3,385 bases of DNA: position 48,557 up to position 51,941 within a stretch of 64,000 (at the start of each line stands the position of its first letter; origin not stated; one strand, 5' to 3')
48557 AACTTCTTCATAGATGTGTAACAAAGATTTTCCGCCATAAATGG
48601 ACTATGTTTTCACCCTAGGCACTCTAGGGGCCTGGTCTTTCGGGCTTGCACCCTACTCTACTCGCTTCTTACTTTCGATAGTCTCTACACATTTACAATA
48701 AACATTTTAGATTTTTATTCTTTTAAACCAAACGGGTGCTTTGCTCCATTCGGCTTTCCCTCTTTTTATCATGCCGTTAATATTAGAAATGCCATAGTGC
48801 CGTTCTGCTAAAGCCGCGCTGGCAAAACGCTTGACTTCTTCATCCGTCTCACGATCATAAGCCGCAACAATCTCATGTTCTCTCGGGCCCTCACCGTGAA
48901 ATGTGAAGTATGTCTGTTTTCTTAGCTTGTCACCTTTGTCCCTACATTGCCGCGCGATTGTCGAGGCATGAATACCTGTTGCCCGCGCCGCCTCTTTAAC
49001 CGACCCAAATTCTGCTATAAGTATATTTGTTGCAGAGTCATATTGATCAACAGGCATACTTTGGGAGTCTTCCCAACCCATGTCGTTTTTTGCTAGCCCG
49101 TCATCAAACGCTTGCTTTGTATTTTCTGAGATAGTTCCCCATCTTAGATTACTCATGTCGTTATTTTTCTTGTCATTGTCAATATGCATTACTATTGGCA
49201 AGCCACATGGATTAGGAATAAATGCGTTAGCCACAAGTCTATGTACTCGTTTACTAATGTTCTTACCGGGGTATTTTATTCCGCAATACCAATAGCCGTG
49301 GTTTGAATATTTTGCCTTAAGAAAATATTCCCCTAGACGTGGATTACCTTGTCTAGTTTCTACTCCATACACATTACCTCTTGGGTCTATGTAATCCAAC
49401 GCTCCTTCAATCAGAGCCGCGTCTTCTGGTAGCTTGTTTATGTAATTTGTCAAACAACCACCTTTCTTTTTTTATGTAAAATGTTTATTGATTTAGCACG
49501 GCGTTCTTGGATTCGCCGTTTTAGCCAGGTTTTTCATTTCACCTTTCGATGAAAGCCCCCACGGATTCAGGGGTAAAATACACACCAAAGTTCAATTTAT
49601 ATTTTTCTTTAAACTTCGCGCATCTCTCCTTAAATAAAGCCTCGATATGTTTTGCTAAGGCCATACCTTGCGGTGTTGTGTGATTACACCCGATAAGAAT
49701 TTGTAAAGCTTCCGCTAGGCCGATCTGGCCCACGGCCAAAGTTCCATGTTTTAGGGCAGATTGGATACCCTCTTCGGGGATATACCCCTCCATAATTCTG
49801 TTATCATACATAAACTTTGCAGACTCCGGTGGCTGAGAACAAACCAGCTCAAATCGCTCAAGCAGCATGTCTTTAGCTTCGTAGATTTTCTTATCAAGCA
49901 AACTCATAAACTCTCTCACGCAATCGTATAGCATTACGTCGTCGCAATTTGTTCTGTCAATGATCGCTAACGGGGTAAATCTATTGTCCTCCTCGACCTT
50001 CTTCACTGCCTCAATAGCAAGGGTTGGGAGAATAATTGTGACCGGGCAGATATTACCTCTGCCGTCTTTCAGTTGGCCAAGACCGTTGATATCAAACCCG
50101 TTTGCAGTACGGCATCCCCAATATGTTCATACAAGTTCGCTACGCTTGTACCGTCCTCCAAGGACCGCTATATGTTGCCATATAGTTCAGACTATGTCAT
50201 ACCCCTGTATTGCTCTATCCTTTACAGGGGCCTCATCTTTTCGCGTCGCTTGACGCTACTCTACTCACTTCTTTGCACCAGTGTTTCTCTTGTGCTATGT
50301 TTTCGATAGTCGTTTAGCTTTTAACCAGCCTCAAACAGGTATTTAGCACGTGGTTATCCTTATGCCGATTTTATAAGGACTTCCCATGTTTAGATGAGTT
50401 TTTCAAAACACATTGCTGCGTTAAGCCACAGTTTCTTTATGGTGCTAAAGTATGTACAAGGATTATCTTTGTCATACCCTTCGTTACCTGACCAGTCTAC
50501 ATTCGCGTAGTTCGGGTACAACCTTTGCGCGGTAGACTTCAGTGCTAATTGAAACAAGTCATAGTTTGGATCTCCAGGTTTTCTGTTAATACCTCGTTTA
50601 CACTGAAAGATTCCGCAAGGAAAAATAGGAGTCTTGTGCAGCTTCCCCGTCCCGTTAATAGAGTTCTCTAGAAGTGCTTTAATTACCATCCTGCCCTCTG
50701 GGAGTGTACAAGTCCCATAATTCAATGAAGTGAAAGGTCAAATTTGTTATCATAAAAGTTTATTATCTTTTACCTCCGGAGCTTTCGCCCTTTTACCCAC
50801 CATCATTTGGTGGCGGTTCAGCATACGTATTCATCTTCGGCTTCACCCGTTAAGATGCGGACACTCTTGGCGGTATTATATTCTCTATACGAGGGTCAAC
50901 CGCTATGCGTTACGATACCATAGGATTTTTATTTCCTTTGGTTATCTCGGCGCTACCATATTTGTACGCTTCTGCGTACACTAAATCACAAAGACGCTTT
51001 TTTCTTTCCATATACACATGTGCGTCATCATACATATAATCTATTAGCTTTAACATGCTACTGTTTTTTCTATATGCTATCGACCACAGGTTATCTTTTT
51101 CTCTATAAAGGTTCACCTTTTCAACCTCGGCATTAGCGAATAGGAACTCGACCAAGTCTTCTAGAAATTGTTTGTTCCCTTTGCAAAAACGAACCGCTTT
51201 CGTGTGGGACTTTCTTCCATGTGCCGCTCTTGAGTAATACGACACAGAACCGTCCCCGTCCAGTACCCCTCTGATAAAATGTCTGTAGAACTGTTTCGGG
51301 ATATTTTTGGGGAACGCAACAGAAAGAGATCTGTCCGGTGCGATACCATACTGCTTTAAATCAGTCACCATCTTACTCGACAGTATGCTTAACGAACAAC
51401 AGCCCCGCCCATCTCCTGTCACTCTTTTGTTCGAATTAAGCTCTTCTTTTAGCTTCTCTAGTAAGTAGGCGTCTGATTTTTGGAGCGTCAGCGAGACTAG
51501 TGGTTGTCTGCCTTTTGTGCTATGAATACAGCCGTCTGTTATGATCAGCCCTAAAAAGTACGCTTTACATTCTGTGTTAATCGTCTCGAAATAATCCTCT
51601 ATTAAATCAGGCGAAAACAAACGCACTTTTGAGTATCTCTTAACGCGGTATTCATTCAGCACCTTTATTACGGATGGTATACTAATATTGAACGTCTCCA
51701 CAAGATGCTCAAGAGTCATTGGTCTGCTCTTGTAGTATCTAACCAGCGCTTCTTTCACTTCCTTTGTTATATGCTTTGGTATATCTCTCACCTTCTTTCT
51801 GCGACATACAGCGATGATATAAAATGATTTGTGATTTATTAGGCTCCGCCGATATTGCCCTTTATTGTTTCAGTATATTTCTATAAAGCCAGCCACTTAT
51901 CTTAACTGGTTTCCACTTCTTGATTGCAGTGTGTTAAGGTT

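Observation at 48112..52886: Anaerobic RNR gene nrdD split into four exons by three group I introns, two carrying different homing endonucleases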

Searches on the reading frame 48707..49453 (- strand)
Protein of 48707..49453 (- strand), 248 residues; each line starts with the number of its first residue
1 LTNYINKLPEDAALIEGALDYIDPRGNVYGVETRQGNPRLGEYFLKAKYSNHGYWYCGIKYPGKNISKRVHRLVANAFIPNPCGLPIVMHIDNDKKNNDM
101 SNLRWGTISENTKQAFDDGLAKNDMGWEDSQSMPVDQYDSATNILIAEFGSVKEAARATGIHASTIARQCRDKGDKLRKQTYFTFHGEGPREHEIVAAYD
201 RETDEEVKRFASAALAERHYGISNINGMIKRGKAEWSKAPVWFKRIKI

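Call 8: search_protein_families(library=pfam, proteins=[window:48707-49453:-])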
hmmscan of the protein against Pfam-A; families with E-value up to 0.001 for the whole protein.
window:48707-49453:- (248 aa): 2 families
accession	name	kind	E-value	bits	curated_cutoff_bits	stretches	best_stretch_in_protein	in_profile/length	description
PF13392.12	HNH_3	-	1.3e-08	34.7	24.8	1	68-112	1-45/46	HNH endonuclease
PF07453.19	NUMOD1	-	6.7e-05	23.5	22.8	1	134-167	2-34/37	NUMOD1 domain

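Call 22: find_related_loci(query=window:48707-49453:-, collection=viral_contigs, flank=3000)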
Query window:48707-49453:- (248 aa) in viral_contigs; peptide patterns used: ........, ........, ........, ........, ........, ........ (x = any residue, [..] = any of these).
1 stretches matched a pattern, but none encodes a relative of the query by tblastn (E <= 1e-3).

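Call 67: search_solved_structures(query=window:48707-49453:-, max_evalue=0.01)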
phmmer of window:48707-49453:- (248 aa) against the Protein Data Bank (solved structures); distinct sequences matched with E-value up to 0.01: 1.
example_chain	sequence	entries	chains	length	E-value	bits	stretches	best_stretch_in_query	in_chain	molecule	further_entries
1u3e_M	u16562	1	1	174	0.00011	25.3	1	45-119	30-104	HNH homing endonuclease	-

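Call 68: search_protein_families(library=phrogs, proteins=[window:48707-49453:-], max_evalue=0.00001)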
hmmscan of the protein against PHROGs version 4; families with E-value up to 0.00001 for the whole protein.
window:48707-49453:- (248 aa): 6 families
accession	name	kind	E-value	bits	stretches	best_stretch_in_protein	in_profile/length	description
phrog_59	-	DNA, RNA and nucleotide metabolism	1.3e-37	131.2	1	21-224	151-307/423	HNH endonuclease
phrog_959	-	DNA, RNA and nucleotide metabolism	3.2e-23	83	1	22-131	20-122/138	HNH endonuclease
phrog_1492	-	DNA, RNA and nucleotide metabolism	5.5e-16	59.7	1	40-123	83-167/414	HNH endonuclease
phrog_37683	-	unknown function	1.1e-09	38.9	1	45-115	138-208/279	-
phrog_99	-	DNA, RNA and nucleotide metabolism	4.4e-08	34.2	1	36-113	135-203/383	HNH endonuclease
phrog_15471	-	DNA, RNA and nucleotide metabolism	1.9e-07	32.1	1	48-162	12-81/183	HNH endonuclease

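Call 69: find_encoding_contigs(protein=window:48707-49453:-, flank=6000, max_places=6)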
Protein window:48707-49453:- (248 aa): 4 contigs read that carry it; 3 places shown.
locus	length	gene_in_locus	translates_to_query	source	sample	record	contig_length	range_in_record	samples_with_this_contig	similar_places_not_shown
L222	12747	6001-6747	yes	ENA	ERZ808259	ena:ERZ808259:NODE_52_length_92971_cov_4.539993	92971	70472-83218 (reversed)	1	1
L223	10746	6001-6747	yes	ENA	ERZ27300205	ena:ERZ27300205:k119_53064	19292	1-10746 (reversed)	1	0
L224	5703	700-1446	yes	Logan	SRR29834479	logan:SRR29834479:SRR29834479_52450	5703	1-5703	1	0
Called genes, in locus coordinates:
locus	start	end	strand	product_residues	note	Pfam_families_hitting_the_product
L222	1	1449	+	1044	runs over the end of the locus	PF02811:PHP, PF07733:DNA_pol3_alpha, PF17657:DNA_pol3_finger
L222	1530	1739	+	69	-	-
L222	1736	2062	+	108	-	-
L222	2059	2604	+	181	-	PF04275:P-mevalo_kinase (weak)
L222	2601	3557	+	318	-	PF03477:ATP-cone, PF13597:NRDD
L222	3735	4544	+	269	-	PF14528:LAGLIDADG_3 (faint)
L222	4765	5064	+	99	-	PF13597:NRDD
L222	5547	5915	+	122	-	PF13597:NRDD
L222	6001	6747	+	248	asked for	PF13392:HNH_3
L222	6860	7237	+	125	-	PF13597:NRDD, PF11230:YjjI-like, PF01228:Gly_radical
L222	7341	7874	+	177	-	PF13353:Fer4_12, PF04055:Radical_SAM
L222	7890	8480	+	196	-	PF00692:dUTPase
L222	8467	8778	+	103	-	-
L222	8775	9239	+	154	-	-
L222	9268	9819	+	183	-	-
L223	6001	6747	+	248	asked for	PF13392:HNH_3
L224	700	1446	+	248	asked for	PF13392:HNH_3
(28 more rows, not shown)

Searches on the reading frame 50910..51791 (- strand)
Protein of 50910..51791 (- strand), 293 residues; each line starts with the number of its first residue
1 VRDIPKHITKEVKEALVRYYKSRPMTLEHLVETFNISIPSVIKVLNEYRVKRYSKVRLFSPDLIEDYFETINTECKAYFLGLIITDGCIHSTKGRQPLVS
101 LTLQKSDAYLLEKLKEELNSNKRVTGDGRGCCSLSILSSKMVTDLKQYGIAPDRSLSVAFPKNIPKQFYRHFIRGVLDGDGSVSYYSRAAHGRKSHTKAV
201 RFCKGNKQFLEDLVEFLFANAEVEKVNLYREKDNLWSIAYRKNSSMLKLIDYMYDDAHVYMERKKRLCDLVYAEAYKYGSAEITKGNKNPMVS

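Call 8: search_protein_families(library=pfam, proteins=[window:50910-51791:-])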
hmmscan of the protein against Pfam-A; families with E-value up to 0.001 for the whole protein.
window:50910-51791:- (293 aa): 2 families
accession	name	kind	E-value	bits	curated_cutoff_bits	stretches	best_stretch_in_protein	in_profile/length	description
PF14528.11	LAGLIDADG_3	-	1.5e-08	35.2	22.5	0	76-116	4-41/82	LAGLIDADG-like domain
PF00961.24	LAGLIDADG_1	-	0.00014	23.1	23.1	0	81-142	3-75/102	LAGLIDADG endonuclease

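Call 21: find_related_loci(query=window:50910-51791:-, collection=viral_contigs, flank=3000)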
Query window:50910-51791:- (293 aa) in viral_contigs; peptide patterns used: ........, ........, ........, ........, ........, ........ (x = any residue, [..] = any of these).
75 stretches matched a pattern; 3 encode a relative of the query (tblastn E <= 1e-3); 3 distinct loci.
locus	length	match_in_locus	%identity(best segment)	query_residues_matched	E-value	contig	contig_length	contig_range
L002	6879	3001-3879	88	1-293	3e-180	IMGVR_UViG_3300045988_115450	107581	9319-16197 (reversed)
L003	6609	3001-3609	30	67-264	7e-28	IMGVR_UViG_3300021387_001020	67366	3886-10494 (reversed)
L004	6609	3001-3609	30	67-264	7e-28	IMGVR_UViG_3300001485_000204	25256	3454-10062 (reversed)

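Call 66: search_solved_structures(query=window:50910-51791:-, max_evalue=0.01)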
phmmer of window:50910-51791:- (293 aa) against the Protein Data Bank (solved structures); distinct sequences matched with E-value up to 0.01: 0.

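Call 68: search_protein_families(library=phrogs, proteins=[window:50910-51791:-], max_evalue=0.00001)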
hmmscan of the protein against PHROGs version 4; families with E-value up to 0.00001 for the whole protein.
window:50910-51791:- (293 aa): 1 family
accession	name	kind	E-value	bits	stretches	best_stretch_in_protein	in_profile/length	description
phrog_4645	-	DNA, RNA and nucleotide metabolism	7.2e-55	187.3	1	9-269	41-301/308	endonuclease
